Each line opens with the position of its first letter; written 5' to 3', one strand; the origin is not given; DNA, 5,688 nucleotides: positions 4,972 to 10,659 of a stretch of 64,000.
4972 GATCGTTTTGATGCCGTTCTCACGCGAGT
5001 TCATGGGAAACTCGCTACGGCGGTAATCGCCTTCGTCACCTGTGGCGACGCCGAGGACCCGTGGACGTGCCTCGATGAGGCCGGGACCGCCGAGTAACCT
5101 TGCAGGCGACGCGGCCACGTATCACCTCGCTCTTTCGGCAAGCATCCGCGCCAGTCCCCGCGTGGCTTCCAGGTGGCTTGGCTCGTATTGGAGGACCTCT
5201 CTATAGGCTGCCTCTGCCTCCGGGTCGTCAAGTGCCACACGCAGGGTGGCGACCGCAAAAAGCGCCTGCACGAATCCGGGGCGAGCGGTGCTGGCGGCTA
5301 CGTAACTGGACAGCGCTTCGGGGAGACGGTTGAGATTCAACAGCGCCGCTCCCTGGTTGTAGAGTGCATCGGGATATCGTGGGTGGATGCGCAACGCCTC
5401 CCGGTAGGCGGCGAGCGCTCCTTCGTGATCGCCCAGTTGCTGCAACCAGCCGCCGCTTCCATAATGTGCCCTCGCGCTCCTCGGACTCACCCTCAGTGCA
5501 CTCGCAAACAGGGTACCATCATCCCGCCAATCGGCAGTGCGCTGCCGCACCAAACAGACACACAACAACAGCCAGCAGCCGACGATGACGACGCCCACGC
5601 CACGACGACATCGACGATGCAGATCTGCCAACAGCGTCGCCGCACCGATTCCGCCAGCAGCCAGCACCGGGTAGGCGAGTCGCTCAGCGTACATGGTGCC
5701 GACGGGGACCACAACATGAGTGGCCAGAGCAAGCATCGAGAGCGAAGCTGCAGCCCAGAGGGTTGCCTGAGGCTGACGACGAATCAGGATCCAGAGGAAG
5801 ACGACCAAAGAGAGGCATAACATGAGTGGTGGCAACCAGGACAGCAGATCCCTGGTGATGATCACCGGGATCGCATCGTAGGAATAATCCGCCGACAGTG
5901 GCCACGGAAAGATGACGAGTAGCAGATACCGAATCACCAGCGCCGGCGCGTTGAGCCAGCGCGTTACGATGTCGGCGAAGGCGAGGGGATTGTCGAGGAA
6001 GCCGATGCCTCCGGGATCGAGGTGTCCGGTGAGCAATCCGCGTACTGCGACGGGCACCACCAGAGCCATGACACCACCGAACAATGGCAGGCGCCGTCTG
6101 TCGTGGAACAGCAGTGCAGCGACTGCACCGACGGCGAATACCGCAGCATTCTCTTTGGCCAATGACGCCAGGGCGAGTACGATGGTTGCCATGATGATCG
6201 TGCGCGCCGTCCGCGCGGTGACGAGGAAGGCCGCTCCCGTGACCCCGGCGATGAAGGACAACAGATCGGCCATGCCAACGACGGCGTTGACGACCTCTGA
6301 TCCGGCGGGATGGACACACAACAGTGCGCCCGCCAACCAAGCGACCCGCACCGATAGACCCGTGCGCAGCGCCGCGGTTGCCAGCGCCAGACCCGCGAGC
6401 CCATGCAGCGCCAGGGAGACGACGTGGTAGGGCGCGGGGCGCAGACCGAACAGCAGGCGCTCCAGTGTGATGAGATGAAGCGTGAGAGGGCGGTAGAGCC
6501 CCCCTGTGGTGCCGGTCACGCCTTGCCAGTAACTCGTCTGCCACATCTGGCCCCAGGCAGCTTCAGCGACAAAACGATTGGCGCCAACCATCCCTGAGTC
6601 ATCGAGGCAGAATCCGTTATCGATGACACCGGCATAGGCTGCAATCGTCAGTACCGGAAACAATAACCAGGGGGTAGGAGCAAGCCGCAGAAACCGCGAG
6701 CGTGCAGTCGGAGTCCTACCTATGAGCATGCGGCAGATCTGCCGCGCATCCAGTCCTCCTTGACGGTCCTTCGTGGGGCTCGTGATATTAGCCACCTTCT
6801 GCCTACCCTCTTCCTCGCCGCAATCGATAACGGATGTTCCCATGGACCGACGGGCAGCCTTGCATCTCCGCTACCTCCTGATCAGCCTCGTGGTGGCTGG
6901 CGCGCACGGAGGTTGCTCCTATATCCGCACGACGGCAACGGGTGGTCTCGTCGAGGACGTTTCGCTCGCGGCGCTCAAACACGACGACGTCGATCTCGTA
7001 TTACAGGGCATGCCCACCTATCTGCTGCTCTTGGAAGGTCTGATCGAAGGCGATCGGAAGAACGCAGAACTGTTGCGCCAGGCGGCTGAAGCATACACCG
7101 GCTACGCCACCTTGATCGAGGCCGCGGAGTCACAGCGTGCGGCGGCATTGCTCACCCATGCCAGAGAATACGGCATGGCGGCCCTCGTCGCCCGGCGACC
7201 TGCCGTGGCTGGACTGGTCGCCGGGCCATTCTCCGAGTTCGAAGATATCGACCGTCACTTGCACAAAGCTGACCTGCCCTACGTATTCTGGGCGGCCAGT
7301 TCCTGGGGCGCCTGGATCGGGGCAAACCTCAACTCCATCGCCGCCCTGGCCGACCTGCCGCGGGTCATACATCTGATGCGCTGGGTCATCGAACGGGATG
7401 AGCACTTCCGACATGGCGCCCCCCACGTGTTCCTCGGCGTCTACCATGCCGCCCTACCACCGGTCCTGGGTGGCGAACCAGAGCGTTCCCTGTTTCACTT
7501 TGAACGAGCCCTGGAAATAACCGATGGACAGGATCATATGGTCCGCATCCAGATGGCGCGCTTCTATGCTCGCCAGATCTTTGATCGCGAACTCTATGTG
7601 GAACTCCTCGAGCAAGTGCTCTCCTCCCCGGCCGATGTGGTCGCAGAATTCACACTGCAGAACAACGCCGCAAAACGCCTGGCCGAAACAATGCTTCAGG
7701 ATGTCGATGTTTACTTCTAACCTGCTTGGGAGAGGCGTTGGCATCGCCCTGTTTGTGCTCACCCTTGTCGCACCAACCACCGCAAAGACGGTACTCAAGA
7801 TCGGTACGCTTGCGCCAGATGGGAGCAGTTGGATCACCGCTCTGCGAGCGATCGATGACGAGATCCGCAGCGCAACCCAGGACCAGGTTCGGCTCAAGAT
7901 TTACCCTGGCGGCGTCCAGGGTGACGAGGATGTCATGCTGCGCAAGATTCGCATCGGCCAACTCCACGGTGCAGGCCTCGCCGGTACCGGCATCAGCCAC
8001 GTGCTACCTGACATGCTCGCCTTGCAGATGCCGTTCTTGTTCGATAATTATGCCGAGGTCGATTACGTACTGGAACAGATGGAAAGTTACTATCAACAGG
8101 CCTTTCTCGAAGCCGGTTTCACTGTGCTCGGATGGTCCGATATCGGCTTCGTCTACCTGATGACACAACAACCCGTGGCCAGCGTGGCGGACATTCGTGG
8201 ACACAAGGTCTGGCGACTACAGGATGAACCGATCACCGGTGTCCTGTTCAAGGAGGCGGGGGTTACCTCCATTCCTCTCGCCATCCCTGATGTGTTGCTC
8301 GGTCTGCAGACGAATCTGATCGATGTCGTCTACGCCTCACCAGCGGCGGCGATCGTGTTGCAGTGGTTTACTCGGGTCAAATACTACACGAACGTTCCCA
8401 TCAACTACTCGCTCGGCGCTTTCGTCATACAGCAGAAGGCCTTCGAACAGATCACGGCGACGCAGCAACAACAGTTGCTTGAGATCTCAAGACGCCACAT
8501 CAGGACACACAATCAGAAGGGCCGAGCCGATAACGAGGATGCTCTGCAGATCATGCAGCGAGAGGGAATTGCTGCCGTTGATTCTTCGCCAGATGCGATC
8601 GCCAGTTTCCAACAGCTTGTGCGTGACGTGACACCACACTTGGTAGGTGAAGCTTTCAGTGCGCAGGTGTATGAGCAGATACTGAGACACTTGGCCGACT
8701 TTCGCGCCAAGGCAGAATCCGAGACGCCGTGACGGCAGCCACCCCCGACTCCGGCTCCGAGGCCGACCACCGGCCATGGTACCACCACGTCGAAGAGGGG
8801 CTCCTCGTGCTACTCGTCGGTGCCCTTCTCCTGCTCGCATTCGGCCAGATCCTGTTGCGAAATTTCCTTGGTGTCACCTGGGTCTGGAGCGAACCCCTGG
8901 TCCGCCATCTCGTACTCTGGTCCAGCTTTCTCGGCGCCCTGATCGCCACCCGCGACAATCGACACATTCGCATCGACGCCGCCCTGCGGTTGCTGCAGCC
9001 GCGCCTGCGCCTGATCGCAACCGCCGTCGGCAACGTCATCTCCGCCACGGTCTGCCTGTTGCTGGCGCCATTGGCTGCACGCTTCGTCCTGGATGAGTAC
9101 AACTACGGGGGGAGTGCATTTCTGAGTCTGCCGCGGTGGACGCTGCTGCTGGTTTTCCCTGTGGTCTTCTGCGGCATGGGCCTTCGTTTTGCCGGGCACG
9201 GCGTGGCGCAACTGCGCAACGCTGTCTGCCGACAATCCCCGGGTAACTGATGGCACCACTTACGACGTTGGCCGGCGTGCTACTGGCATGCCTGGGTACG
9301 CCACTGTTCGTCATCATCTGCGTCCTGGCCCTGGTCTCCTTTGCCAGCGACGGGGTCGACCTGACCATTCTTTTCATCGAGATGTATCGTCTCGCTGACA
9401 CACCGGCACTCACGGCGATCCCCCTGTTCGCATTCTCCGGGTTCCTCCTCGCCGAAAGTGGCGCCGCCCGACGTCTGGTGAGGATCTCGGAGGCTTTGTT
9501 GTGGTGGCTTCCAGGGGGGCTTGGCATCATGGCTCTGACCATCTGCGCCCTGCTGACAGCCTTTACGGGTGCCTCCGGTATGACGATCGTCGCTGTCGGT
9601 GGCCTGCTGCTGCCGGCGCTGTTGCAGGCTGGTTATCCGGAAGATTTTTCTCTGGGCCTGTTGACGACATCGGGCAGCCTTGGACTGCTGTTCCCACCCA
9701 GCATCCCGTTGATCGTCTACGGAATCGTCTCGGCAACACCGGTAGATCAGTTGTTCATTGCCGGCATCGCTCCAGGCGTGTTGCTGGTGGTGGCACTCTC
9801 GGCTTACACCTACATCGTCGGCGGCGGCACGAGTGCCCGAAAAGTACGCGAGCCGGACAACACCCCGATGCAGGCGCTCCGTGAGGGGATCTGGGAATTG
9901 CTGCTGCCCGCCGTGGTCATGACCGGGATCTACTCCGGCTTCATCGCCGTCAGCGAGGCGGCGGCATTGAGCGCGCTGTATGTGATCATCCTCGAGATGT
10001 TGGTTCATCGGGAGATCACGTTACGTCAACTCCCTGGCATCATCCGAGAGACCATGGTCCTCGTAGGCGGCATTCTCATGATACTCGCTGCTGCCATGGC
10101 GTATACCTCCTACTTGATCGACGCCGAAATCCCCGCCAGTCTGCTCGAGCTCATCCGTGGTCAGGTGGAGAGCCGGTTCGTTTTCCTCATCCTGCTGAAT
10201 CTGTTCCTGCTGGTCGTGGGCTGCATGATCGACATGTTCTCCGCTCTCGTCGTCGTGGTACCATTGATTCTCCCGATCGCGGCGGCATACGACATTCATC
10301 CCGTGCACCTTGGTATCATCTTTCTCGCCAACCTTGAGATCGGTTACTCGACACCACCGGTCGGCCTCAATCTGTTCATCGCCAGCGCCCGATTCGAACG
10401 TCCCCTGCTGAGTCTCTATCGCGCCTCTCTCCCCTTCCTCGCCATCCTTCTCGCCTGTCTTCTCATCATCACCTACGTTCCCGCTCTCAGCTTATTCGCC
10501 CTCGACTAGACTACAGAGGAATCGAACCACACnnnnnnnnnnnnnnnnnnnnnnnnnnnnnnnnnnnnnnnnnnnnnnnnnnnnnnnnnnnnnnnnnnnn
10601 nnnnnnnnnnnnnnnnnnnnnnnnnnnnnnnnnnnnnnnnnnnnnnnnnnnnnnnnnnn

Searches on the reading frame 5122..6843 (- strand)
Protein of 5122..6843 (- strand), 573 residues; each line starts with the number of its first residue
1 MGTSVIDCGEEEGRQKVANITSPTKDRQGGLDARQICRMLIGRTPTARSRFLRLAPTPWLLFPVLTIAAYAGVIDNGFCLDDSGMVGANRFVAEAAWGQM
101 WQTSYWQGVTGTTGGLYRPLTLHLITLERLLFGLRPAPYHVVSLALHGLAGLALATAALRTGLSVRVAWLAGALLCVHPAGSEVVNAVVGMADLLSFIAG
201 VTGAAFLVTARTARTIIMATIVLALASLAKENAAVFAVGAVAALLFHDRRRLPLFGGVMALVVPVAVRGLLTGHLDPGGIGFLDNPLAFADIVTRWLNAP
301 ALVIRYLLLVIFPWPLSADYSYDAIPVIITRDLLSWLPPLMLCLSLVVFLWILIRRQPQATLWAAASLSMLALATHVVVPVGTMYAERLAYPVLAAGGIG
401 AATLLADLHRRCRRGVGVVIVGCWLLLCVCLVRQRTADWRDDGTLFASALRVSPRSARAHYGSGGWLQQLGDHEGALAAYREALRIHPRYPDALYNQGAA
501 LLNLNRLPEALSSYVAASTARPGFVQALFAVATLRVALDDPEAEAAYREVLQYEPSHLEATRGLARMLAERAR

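Call 59: search_protein_families(library=pfam, proteins=[window:5122-6843:-], max_evalue=0.0001)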
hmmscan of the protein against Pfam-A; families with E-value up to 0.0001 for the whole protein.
window:5122-6843:- (573 aa): 9 families
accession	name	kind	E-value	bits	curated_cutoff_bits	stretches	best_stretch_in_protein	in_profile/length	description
PF13414.12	TPR_11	-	4.5e-11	42.7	26.8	1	469-504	6-41/42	TPR repeat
PF00515.34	TPR_1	-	1.6e-10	40.8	27.8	0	467-490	11-34/34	Tetratricopeptide repeat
PF07719.23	TPR_2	-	1.6e-10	40.7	27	0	457-489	1-33/34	Tetratricopeptide repeat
PF13432.12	TPR_16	-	1.9e-10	41.4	32.7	2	468-521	8-61/65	Tetratricopeptide repeat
PF14559.12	TPR_19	-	3e-08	34.3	25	1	469-511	3-45/68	Tetratricopeptide repeat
PF13431.12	TPR_17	-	3.8e-07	30.3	24.4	1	479-511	1-33/34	Tetratricopeptide repeat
PF08409.16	TMTC_DUF1736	-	8.5e-07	29.3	27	1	284-328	11-56/75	Protein O-mannosyl-transferase TMTC, DUF1736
PF13181.12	TPR_8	-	1.8e-05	24.9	25.7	0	458-488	2-32/34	Tetratricopeptide repeat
PF13174.12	TPR_6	-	2.9e-05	24.9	26.3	0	460-488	3-31/33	Tetratricopeptide repeat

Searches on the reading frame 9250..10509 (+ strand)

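Call 59: search_protein_families(library=pfam, proteins=[window:9250-10509:+], max_evalue=0.0001)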
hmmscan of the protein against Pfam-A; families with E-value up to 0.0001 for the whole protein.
window:9250-10509:+ (419 aa): 1 family
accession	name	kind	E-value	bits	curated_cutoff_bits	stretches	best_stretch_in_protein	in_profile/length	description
PF06808.19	DctM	-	2.7e-81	274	23.8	1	12-413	7-413/413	Tripartite ATP-independent periplasmic transporter, DctM component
